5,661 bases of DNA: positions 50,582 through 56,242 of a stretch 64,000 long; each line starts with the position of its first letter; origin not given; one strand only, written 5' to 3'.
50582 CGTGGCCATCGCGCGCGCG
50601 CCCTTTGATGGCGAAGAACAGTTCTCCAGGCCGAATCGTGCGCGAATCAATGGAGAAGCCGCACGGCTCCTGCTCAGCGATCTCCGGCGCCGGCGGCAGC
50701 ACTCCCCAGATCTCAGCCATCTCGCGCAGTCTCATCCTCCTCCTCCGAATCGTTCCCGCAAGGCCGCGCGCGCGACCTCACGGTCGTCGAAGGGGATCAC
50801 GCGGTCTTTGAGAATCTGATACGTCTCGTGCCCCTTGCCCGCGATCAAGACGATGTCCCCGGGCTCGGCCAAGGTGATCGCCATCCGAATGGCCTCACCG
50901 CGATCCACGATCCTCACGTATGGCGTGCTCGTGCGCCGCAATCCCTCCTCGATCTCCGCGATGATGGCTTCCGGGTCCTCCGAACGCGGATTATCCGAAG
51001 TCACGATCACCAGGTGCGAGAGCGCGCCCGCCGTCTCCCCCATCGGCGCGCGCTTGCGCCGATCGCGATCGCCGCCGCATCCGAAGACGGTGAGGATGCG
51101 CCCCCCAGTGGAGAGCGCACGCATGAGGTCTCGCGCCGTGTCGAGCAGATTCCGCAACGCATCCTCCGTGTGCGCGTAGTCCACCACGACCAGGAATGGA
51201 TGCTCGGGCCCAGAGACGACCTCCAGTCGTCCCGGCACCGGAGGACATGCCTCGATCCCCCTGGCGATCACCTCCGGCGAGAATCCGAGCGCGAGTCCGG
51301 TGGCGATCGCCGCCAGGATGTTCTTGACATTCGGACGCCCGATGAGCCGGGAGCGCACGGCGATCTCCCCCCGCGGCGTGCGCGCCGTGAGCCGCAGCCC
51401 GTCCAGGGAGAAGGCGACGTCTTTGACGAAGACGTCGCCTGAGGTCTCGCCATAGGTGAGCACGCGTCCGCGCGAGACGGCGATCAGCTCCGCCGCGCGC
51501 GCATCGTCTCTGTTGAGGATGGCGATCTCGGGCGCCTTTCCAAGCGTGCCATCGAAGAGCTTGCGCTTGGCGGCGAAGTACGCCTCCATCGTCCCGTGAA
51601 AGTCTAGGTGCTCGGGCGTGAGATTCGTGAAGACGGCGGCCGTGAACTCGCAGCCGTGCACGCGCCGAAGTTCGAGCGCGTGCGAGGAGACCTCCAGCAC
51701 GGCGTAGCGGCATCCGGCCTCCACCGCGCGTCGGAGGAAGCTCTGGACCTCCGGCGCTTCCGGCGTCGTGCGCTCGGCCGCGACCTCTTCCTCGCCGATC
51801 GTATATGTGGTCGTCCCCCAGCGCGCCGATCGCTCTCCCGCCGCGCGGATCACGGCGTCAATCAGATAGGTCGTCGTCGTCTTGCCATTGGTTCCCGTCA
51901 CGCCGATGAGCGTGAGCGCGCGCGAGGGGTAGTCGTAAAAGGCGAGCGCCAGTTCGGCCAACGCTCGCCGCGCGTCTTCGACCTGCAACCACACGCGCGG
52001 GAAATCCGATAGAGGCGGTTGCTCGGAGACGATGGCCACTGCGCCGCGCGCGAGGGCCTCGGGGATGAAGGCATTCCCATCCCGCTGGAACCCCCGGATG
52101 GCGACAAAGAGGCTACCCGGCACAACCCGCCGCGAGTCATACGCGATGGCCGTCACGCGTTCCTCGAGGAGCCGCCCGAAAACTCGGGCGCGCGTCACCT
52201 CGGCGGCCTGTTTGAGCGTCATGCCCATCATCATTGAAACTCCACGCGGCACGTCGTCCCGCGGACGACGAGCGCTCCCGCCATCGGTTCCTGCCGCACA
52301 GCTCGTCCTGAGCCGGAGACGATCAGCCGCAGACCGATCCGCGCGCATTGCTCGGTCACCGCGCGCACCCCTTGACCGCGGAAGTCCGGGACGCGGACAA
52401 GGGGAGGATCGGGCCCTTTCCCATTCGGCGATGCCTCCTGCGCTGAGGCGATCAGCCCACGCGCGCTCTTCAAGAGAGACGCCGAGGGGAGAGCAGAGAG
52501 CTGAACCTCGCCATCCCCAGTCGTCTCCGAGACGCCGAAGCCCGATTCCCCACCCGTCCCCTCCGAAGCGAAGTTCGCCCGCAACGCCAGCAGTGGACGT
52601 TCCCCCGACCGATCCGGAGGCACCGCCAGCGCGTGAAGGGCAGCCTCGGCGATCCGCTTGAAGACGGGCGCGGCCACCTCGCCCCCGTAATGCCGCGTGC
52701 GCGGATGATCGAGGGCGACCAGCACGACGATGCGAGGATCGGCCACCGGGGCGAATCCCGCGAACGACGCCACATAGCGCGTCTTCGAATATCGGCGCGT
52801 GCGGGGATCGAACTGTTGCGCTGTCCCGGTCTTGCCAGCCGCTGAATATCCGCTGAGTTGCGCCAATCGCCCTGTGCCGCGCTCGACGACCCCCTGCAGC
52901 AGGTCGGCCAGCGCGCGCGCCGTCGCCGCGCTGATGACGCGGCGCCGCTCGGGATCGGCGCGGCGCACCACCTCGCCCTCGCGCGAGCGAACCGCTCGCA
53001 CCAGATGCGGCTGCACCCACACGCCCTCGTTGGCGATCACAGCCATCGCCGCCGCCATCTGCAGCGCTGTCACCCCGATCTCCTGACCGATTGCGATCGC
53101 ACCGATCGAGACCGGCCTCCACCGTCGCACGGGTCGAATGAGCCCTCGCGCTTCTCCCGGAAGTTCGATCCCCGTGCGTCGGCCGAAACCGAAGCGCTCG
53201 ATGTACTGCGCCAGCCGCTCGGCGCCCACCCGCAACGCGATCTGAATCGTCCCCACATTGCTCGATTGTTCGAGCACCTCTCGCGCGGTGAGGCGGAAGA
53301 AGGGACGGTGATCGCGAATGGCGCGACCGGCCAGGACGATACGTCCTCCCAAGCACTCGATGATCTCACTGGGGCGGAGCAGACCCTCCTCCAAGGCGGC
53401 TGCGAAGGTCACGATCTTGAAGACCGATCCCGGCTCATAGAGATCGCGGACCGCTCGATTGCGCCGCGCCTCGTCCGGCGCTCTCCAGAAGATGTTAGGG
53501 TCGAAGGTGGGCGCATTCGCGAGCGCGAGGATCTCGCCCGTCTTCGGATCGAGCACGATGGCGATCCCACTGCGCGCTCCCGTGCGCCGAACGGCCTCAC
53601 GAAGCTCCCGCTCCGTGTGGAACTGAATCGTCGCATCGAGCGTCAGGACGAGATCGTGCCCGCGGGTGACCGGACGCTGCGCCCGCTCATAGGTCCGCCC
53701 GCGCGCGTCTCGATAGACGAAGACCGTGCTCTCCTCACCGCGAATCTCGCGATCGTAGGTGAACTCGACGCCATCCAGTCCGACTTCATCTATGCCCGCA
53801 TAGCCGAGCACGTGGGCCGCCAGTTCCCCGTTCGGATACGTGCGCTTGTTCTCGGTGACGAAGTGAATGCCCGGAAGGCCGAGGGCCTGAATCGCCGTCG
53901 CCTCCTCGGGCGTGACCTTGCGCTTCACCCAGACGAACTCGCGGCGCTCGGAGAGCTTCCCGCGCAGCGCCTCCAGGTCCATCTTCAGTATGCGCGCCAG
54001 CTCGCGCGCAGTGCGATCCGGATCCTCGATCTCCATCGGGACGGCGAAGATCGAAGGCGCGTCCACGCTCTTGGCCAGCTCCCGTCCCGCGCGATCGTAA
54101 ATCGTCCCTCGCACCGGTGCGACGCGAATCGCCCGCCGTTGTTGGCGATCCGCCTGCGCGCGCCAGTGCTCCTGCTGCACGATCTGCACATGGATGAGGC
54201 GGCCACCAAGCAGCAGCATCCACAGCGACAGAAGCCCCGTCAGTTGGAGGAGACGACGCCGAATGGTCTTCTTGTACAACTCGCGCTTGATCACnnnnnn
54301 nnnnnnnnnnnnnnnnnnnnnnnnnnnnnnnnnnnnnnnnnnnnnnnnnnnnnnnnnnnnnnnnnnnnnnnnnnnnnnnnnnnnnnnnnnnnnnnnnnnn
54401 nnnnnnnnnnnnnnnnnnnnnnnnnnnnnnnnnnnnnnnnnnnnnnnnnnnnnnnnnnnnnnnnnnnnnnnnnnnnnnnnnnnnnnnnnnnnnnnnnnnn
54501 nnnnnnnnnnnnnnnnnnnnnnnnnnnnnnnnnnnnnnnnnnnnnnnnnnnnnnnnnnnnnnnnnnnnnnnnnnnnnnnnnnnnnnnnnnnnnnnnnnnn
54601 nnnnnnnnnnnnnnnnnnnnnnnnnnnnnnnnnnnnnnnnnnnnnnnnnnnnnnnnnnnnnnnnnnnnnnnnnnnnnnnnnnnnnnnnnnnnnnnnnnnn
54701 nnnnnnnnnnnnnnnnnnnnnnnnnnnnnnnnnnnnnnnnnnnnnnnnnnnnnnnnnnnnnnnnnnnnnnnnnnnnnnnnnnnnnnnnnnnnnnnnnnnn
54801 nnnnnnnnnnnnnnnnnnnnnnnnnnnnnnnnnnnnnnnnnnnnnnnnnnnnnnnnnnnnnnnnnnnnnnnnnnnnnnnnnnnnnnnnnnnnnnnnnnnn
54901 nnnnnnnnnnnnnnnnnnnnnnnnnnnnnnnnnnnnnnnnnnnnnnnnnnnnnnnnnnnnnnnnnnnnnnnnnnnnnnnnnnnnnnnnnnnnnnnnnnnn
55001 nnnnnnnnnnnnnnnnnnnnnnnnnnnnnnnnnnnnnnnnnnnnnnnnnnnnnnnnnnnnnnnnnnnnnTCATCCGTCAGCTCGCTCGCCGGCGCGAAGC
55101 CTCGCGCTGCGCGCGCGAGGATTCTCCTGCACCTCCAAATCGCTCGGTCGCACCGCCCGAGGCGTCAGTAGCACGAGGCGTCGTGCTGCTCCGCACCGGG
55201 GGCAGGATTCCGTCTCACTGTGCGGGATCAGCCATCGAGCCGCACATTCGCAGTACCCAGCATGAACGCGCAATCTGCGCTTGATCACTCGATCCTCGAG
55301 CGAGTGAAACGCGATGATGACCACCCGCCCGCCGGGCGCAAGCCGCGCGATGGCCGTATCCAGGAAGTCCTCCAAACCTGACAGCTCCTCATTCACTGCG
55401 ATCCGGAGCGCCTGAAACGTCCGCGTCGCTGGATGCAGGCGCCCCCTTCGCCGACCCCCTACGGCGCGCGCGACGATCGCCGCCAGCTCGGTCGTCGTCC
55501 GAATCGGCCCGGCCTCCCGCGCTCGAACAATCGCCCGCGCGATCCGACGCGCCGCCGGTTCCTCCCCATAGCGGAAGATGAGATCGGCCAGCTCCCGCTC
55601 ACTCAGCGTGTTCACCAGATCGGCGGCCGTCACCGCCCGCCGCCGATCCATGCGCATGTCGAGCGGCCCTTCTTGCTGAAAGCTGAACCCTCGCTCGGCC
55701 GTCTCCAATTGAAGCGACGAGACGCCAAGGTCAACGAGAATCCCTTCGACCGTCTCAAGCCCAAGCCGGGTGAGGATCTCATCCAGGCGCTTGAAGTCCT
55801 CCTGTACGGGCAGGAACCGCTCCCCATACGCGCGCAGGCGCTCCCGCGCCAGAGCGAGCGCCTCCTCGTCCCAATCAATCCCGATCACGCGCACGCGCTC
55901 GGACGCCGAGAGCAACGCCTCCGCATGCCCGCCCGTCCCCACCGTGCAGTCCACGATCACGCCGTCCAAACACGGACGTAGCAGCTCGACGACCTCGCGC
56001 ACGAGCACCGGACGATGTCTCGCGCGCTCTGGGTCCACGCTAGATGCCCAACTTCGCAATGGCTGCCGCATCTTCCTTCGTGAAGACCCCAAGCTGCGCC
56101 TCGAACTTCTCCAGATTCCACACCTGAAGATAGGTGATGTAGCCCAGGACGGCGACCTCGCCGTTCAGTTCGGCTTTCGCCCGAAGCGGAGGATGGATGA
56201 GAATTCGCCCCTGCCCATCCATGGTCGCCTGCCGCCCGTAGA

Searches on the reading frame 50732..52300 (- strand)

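Call 83: search_protein_families(library=pfam, proteins=[window:50732-52300:-], max_evalue=0.00001)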
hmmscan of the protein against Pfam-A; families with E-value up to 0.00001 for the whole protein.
window:50732-52300:- (522 aa): 3 families
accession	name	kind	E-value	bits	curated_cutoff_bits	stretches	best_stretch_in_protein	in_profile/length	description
PF08245.18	Mur_ligase_M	-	2.8e-53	181.3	24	1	134-334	1-199/200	Mur ligase middle domain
PF02875.26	Mur_ligase_C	-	1.4e-34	120.1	28.4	1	357-490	1-127/127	Mur ligase, glutamate ligase domain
PF01225.30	Mur_ligase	-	3.3e-11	43.8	21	1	49-122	2-95/95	Mur ligase family, catalytic domain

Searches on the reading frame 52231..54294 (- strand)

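Call 83: search_protein_families(library=pfam, proteins=[window:52231-54294:-], max_evalue=0.00001)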
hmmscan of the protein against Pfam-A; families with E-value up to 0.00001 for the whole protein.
window:52231-54294:- (687 aa): 2 families
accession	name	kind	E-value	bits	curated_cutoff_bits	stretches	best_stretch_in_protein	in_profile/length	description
PF00905.27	Transpeptidase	-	2.1e-80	270.6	22.1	1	243-549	1-298/299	Penicillin binding protein transpeptidase domain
PF03717.20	PBP_dimer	-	3.4e-24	86.7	24.4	1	59-203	3-177/180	Penicillin-binding Protein dimerisation domain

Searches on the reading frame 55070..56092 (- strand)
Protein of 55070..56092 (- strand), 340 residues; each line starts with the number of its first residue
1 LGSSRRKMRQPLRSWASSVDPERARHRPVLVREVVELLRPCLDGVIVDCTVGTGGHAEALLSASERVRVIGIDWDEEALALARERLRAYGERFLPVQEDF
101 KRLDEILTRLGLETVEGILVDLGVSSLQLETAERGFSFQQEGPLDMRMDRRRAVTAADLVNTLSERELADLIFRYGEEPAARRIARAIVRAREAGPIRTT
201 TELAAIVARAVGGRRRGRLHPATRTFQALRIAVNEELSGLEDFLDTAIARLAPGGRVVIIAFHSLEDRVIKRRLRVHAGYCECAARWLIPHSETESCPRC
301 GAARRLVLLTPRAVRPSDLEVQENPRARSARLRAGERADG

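Call 83: search_protein_families(library=pfam, proteins=[window:55070-56092:-], max_evalue=0.00001)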
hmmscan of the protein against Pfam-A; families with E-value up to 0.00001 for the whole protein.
window:55070-56092:- (340 aa): 2 families
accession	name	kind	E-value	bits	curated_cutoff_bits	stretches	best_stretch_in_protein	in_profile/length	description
PF01795.25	Methyltransf_5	-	3.6e-105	352.3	27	1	24-337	2-308/309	MraW methylase family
PF13649.12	Methyltransf_25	-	9.3e-07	29.9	27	1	46-104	1-59/97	Methyltransferase domain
